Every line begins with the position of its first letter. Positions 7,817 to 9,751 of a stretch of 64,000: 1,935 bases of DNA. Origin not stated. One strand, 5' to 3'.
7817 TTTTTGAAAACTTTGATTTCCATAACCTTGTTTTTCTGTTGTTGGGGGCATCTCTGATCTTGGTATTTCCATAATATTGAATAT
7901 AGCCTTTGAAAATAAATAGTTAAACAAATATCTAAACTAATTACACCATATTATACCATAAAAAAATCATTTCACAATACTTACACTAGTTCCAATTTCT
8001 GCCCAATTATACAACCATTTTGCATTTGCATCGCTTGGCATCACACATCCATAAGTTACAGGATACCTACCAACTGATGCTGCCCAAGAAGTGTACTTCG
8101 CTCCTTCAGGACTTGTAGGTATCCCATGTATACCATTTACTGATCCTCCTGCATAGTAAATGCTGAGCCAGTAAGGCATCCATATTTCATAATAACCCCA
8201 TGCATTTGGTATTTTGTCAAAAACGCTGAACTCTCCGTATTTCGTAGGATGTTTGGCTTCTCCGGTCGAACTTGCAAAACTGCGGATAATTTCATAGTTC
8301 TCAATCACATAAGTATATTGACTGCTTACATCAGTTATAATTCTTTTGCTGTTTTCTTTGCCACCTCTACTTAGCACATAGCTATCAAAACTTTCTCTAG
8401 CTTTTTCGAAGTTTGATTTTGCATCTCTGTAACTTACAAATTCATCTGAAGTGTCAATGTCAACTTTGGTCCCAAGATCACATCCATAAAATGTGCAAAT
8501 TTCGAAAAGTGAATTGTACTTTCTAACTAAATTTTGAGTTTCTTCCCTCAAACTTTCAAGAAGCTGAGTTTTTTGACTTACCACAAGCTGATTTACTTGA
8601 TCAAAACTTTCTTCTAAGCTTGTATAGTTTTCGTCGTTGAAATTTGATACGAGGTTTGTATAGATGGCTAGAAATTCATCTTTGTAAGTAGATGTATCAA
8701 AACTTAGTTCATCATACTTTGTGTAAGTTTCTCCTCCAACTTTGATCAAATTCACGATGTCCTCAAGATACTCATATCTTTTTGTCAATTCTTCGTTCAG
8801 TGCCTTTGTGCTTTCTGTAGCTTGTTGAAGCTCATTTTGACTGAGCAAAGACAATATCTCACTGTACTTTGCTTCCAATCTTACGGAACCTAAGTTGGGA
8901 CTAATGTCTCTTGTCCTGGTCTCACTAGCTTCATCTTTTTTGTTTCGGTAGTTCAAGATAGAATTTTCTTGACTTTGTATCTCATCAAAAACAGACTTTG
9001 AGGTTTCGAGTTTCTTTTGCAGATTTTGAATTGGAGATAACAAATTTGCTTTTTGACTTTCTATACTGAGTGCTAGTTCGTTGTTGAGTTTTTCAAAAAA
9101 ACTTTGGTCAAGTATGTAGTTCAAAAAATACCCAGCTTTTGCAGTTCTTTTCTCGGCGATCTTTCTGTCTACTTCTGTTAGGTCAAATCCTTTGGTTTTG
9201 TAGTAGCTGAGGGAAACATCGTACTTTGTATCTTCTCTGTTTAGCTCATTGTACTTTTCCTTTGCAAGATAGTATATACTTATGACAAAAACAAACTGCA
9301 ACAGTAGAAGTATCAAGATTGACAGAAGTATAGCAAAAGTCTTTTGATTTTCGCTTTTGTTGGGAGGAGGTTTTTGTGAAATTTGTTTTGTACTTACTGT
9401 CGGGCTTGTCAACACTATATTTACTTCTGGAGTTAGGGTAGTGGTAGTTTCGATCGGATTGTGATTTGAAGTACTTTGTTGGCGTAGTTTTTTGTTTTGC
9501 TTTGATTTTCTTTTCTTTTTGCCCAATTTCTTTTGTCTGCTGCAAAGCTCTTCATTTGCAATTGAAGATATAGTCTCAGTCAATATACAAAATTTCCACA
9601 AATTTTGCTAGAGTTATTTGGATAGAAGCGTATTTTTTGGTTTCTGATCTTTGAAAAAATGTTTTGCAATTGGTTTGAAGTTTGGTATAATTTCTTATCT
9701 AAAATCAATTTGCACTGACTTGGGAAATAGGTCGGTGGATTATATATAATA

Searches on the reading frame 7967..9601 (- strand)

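Call 73: search_protein_families(library=pfam, proteins=[window:7967-9601:-], max_evalue=0.001)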
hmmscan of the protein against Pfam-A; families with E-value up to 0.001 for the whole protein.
window:7967-9601:- (544 aa): 1 family
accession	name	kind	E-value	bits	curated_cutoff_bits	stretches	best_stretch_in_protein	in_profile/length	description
PF03734.19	YkuD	-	9.3e-15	55.9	23.4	1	419-542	2-146/146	L,D-transpeptidase catalytic domain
